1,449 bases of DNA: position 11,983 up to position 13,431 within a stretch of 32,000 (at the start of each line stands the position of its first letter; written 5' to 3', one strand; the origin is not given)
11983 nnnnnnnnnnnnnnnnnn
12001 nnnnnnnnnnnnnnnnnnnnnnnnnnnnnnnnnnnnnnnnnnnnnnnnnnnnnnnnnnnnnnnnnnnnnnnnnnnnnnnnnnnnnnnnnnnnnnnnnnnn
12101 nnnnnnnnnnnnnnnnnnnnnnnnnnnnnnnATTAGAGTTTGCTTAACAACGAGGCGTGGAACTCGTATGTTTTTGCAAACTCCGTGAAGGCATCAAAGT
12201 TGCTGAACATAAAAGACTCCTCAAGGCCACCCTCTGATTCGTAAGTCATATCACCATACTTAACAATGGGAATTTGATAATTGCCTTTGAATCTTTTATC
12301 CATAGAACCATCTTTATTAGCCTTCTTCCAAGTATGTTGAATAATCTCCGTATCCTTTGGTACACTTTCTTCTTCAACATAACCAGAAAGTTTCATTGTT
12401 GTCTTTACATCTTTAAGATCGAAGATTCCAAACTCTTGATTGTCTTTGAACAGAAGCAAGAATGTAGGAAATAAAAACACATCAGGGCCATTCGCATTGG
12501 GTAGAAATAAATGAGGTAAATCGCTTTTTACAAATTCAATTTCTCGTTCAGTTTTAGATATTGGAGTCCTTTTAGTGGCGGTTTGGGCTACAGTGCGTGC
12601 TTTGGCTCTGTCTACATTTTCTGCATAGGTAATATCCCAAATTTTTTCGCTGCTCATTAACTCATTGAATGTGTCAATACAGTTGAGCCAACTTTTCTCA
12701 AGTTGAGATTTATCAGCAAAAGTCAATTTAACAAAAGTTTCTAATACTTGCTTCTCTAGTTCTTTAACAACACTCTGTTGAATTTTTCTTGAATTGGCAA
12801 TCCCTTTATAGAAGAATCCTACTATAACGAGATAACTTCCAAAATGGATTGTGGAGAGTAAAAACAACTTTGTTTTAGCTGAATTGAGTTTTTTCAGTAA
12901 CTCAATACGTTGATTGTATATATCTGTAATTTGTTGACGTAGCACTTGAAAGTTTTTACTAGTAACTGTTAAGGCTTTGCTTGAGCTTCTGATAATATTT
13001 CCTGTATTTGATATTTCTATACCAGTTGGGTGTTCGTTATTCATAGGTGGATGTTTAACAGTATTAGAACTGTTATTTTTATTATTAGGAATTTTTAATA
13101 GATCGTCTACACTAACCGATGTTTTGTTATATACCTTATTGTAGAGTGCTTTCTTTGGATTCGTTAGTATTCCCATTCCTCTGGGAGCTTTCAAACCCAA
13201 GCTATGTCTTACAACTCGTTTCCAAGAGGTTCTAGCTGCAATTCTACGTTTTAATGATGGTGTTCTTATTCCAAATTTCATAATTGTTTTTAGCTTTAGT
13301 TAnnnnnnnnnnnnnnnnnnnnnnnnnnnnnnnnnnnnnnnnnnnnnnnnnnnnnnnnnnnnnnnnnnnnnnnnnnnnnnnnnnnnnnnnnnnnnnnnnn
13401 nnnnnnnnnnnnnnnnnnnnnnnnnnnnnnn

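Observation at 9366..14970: Seven-gene, near gap-free operon of unrecognisable proteins as cargo of the integrated element: candidate undescribed conflict/defence system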

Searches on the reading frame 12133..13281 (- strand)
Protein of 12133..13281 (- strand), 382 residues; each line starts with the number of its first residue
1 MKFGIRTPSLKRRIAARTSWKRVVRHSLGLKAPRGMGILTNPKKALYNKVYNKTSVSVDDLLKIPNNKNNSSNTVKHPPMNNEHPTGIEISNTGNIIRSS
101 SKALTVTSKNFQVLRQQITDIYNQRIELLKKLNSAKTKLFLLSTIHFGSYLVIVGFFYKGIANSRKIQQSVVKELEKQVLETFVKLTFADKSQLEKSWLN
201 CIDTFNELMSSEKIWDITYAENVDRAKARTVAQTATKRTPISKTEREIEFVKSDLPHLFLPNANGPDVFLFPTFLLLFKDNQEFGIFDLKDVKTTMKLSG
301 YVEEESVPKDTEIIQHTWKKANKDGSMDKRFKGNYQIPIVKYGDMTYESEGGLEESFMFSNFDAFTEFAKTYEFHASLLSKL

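Call 5: search_protein_families(library=pfam, proteins=[window:12133-13281:-], max_evalue=1)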
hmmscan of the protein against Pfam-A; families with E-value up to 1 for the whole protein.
window:12133-13281:- (382 aa): 1 family
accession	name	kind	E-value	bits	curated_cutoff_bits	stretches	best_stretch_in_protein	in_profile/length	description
PF17832.7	Pre-PUA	-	0.27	12.3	23.5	0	161-187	7-33/86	Pre-PUA-like domain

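Call 6: search_protein_families(library=padloc, proteins=[window:12133-13281:-], max_evalue=1)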
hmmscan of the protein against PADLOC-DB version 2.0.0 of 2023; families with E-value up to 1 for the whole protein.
window:12133-13281:- (382 aa): 0 families

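Call 7: search_protein_families(library=phrogs, proteins=[window:12133-13281:-], max_evalue=1)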
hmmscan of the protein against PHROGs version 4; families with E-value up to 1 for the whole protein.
window:12133-13281:- (382 aa): 7 families
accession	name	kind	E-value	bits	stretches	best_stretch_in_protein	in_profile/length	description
phrog_17982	-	unknown function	6.3e-44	151.5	1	69-372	64-374/390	-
phrog_3374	-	unknown function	2.5e-17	64.3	1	1-63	1-66/268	-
phrog_10934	-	unknown function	8.3e-16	59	1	1-73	1-76/103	-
phrog_29766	-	unknown function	3.3e-15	57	1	1-70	1-73/149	-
phrog_4721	-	unknown function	5.1e-12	46.6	1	1-70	1-73/304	-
phrog_17596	-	unknown function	0.0002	22.1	1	34-75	5-46/196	-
phrog_26376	-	unknown function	0.12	13.6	1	99-193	25-118/131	-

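Call 8: search_protein_families(library=ncbifam, proteins=[window:12133-13281:-], max_evalue=1)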
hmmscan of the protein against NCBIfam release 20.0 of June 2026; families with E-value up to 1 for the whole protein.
window:12133-13281:- (382 aa): 0 families

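Call 19: find_homologous_proteins(query=window:12133-13281:-)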
Query window:12133-13281:- (382 aa): 258 proteins with E <= 0.001 among 2698 candidates; the best 120 are listed.
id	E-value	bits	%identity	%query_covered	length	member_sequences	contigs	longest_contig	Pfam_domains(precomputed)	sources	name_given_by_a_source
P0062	1.9e-250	848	100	100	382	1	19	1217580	-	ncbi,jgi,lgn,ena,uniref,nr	ncbi:hypothetical protein A2334_02425 [Candidatus Roizmanbacteria bacterium RIFOXYB2_FULL_38_10]|uni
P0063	1.4e-249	845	100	100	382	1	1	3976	-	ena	-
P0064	5.3e-225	764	90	100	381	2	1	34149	-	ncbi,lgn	-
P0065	6.8e-224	761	88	100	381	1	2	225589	-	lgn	-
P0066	2.1e-219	746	88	100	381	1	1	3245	-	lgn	-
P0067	9.5e-216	734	87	98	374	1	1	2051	-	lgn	-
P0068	9.2e-215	731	85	100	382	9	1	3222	-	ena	-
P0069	1.9e-211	720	85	100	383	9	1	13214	-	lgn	-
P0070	2.7e-208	709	82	100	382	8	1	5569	-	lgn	-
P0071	1.6e-207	707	82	100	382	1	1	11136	-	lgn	-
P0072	5.6e-206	702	82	100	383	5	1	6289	-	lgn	-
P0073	7.7e-204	695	82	100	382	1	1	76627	-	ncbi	-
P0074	3.9e-203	692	80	100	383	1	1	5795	-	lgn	-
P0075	1.5e-201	687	80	100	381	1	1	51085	-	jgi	-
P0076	4.2e-201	686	81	100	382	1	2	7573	-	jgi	jgi:hypothetical protein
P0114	1.1e-146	507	60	100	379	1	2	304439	-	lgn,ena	-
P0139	1.1e-110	388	63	71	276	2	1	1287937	-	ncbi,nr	ncbi:hypothetical protein JNJ66_02255 [Candidatus Saccharibacteria bacterium]|nr:hypothetical protei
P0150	9.2e-87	310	44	95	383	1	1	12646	PF14020.12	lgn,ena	-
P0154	6.8e-43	165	33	83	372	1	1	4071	PF14020.12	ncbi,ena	-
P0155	1.3e-42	164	31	80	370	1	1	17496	PF14020.12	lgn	-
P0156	1.3e-39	155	30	75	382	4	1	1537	PF14020.12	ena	-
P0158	5.0e-37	146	29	92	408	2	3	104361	PF14020.12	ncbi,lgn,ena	-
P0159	2.3e-35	141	32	72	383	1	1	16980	PF14020.12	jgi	jgi:hypothetical protein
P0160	3.0e-35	140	29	89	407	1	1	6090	PF14020.12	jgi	jgi:hypothetical protein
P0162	7.2e-35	139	30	89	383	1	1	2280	PF14020.12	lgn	-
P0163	2.9e-34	137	35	54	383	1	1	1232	PF14020.12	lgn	-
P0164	3.9e-34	137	30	72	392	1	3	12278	PF14020.12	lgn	-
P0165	5.1e-34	136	30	74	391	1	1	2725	PF14020.12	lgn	-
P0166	9.7e-34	135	30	78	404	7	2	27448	PF14020.12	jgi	-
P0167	1.5e-31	128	29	89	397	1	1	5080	PF14020.12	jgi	jgi:hypothetical protein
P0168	1.0e-29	122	30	81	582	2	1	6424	PF14020.12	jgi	jgi:hypothetical protein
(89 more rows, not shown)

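Call 21: find_encoding_contigs(protein=P0114, flank=8000, max_places=3)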
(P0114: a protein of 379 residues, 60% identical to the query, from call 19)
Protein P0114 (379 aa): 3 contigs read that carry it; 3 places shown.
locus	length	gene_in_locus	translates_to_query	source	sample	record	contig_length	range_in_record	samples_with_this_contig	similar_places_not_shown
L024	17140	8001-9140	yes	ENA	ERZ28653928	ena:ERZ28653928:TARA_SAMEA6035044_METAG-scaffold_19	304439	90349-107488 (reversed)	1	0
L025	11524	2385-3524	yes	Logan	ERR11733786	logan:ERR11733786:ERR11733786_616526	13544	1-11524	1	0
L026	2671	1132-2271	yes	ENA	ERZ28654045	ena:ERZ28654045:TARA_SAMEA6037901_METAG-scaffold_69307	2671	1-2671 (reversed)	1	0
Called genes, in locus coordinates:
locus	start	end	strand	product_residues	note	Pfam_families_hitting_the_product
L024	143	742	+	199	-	PF00625:Guanylate_kin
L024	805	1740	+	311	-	PF00890:FAD_binding_2 (weak), PF01946:Thi4 (faint), PF07992:Pyr_redox_2, PF13450:NAD_binding_8 (faint), PF13738:Pyr_redox_3, PF00070:Pyr_redox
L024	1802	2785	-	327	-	-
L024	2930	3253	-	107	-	PF02452:PemK_toxin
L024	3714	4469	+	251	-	PF18928:DUF5677 (faint)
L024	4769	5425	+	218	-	-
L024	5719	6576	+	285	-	-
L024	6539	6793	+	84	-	-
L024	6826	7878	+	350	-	-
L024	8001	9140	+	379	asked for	-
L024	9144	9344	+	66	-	-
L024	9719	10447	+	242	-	PF12686:DUF3800 (weak)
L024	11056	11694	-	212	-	PF12686:DUF3800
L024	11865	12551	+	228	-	-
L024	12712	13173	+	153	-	PF00583:Acetyltransf_1, PF13673:Acetyltransf_10, PF13508:Acetyltransf_7, PF08445:FR47 (weak)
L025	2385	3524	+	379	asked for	-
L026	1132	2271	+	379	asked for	-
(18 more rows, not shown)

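Call 22: find_encoding_contigs(protein=P0139, flank=8000, max_places=3)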
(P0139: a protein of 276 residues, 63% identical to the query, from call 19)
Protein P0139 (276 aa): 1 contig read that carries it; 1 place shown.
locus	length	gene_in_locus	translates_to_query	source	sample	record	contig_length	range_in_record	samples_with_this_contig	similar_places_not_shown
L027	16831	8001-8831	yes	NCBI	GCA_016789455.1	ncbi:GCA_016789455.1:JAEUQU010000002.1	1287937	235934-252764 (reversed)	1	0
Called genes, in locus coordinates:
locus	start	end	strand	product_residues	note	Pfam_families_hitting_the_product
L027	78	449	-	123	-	-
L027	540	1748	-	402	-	PF22842:Pel9A-like_beta_helix, PF08480:Disaggr_assoc (weak)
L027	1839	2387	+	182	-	PF01327:Pep_deformylase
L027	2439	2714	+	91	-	PF10041:DUF2277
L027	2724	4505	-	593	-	PF00664:ABC_membrane, PF00005:ABC_tran, PF02463:SMC_N (weak)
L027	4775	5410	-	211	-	PF14333:DUF4389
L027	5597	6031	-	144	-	PF00903:Glyoxalase, PF06983:3-dmu-9_3-mt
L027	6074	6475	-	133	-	PF08818:DUF1801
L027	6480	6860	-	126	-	PF07237:DUF1428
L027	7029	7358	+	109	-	PF03551:PadR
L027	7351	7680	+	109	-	PF06304:DUF1048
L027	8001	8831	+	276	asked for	-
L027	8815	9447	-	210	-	PF00857:Isochorismatase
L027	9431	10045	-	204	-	-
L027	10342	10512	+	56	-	-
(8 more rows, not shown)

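Call 26: search_dna_similar(query=window:12133-13281:-, collection=phages, mode=protein, max_rows=20)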
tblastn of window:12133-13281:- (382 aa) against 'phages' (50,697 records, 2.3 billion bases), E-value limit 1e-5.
Records with a match: 88; places in all: 88; records where one place covers at least 80% of the query: 0.
Best place of each record, by identity: 60-80% 20; <60% 68.
By first word of the organism name: Streptococcus 40; Paenibacillus 21; Enterococcus 6; Clostridium 4; Bacteriophage 4; Lactococcus 3; Microcystis 2; Lactobacillus 2; Geobacillus 1; Fusobacterium 1; and 4 more.
By host as written in the record: Paenibacillus larvae ATCC 9545 8; Paenibacillus larvae 8; - 6; Enterococcus faecalis 6; Streptococcus equinus MEM7 5; Streptococcus equinus MEM36 3; Microcystis sp. 2; Paenibacillus larvae NRRL 2605 2; and 41 more.
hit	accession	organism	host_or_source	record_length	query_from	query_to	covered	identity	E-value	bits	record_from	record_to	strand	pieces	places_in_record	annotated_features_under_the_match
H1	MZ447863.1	Microcystis phage Mea-Yong924-1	Microcystis sp.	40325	106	382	73%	35.2%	4e-47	177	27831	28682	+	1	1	hypothetical protein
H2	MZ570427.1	Microcystis phage Mae-Yong924-2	Microcystis sp.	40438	106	382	73%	35.2%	4e-47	177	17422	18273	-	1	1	hypothetical protein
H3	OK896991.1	Geobacillus phage GR1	Geobacillus stearothermophilus ATCC ...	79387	1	68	18%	61.8%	8e-14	79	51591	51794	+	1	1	hypothetical protein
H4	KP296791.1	Paenibacillus phage Diva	Paenibacillus larvae ATCC 9545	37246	1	63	16%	60.3%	1e-13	79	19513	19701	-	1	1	hypothetical protein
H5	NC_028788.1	Paenibacillus phage Diva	Paenibacillus larvae ATCC 9545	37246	1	63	16%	60.3%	1e-13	79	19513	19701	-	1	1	hypothetical protein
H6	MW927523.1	Paenibacillus phage Picard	Paenibacillus larvae ATCC 9545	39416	1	63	16%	60.3%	1e-13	79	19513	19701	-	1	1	hypothetical protein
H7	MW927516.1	Paenibacillus phage Hobie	Paenibacillus larvae NW6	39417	1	63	16%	60.3%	1e-13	79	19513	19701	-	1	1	hypothetical protein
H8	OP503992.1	Paenibacillus phage vB_PlaS-1/A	Paenibacillus larvae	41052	1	63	16%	60.3%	1e-13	79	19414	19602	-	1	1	hypothetical protein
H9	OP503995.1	Paenibacillus phage vB_PlaS-5/A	Paenibacillus larvae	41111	1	63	16%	60.3%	1e-13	79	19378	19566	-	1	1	hypothetical protein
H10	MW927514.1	Paenibacillus phage Fitz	Paenibacillus larvae ATCC 9545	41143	1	63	16%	60.3%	1e-13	79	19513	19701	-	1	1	hypothetical protein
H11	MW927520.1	Paenibacillus phage Newport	Paenibacillus larvae ATCC 9545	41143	1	63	16%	60.3%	1e-13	79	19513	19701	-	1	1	hypothetical protein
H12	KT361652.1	Paenibacillus phage Xenia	Paenibacillus larvae NRRL 2605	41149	1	63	16%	60.3%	1e-13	79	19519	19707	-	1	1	hypothetical protein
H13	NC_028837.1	Paenibacillus phage Xenia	Paenibacillus larvae NRRL 2605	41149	1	63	16%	60.3%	1e-13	79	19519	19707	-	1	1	hypothetical protein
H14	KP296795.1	Paenibacillus phage Shelly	Paenibacillus larvae ATCC 9545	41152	1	63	16%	60.3%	1e-13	79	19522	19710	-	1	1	hypothetical protein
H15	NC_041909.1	Paenibacillus phage Shelly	Paenibacillus larvae ATCC 9545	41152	1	63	16%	60.3%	1e-13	79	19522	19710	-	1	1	hypothetical protein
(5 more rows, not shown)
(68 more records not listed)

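Call 27: get_annotated_region(hit=H1, flank=5000)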
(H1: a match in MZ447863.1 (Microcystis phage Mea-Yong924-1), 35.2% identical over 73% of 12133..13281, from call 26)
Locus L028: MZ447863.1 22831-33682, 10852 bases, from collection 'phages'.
description: Microcystis phage Mea-Yong924-1, complete genome.
organism: Microcystis phage Mea-Yong924-1 (NCBI taxid 2859073)
taxonomy: Viruses; Duplodnaviria; Heunggongvirae; Uroviricota; Caudoviricetes
host: Microcystis sp.; source: -; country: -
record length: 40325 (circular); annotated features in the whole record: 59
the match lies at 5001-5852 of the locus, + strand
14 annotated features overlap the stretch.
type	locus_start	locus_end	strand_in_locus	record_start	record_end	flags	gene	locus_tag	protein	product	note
CDS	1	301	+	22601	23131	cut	-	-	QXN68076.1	hypothetical protein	-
CDS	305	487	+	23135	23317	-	-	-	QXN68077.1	hypothetical protein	-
CDS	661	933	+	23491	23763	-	-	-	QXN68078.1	hypothetical protein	-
CDS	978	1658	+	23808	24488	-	-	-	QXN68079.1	hypothetical protein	-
CDS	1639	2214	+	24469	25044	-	-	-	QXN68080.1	polyphosphate kinase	-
CDS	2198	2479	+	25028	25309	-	-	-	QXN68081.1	terminase small subunit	-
CDS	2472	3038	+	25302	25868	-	-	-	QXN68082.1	hypothetical protein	-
CDS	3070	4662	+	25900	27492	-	-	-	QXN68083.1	terminase large subunit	-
CDS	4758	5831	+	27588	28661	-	-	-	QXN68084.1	hypothetical protein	-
CDS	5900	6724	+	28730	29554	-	-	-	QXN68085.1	hypothetical protein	-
CDS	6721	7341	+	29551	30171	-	-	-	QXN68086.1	hypothetical protein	-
CDS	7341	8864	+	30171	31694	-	-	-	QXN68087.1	hypothetical protein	-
CDS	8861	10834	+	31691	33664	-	-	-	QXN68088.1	hypothetical protein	-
CDS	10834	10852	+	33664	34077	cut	-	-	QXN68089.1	hypothetical protein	-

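Call 28: get_annotated_region(hit=H4, flank=4000)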
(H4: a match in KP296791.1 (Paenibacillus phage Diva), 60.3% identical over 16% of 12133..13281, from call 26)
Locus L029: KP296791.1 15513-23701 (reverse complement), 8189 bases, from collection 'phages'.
description: Bacteriophage Diva, complete genome.
organism: Paenibacillus phage Diva (NCBI taxid 1589750)
taxonomy: Viruses; Duplodnaviria; Heunggongvirae; Uroviricota; Caudoviricetes; Fernvirus; Fernvirus diva
host: Paenibacillus larvae ATCC 9545; source: AFB diseased bee hive; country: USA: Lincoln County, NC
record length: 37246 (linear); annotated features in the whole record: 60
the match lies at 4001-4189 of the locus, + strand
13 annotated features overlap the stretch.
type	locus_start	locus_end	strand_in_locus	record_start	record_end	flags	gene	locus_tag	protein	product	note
CDS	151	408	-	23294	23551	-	-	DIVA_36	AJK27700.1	DNA binding protein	-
CDS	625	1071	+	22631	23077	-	-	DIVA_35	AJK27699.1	transcriptional regulator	-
CDS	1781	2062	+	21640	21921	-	-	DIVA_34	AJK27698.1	transposase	-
CDS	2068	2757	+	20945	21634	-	-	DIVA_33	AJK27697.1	transposase-like protein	transposase-like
CDS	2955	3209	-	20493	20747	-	-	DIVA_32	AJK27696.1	YolD-like protein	YolD-like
CDS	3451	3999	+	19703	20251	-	-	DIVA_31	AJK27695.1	hypothetical protein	Hypothetical Protein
CDS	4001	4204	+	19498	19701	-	-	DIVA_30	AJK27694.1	hypothetical protein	Hypothetical Protein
CDS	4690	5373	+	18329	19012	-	-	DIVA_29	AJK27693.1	transposase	-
CDS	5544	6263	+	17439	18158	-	-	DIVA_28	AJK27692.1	transposase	-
CDS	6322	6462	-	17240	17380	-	-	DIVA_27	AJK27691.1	hypothetical protein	Hypothetical Protein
CDS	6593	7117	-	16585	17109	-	-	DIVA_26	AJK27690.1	hypothetical protein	Hypothetical Protein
CDS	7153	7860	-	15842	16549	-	-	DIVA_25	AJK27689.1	peptidase-like protein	peptidase-like, amidase domain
CDS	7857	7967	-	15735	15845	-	-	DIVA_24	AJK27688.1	hypothetical protein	Hypothetical Protein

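Call 54: find_related_loci(query=A3, collection=viral_contigs, flank=8000)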
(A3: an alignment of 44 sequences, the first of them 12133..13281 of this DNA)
Query A3 (382 aa) in viral_contigs; peptide patterns used: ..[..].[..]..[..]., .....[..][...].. (x = any residue, [..] = any of these).
155 stretches matched a pattern; 59 encode a relative of the query (tblastn E <= 1e-3); 59 distinct loci.
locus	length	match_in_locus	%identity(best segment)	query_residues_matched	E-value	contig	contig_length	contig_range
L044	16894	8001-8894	31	66-372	8e-52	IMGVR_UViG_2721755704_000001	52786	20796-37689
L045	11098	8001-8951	32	68-382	4e-49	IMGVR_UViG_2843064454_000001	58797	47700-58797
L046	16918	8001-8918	31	78-382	2e-47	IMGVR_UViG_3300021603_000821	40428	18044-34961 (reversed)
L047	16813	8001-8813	32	106-372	1e-44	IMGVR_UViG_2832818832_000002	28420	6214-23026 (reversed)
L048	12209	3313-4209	32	86-381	8e-43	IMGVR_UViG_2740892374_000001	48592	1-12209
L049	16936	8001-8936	29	65-372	4e-40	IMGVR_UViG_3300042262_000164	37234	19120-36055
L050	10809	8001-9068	27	21-381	1e-37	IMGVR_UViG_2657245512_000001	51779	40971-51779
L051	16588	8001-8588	35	182-374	8e-38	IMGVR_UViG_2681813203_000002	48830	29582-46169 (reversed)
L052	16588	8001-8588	34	182-374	4e-37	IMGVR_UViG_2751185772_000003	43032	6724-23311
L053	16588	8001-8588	34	182-374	4e-37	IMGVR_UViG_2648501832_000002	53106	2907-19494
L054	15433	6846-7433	34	182-374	4e-37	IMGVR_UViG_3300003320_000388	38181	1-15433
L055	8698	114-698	36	182-373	3e-36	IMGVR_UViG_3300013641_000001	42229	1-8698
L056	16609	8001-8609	34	171-373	3e-36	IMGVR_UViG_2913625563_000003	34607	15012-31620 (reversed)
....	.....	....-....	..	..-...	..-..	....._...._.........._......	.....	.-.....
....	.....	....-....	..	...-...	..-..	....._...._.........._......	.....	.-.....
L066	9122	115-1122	28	21-361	5e-34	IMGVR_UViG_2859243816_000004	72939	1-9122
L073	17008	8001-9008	28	21-361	3e-33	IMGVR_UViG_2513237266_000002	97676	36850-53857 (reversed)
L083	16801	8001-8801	30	99-361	4e-33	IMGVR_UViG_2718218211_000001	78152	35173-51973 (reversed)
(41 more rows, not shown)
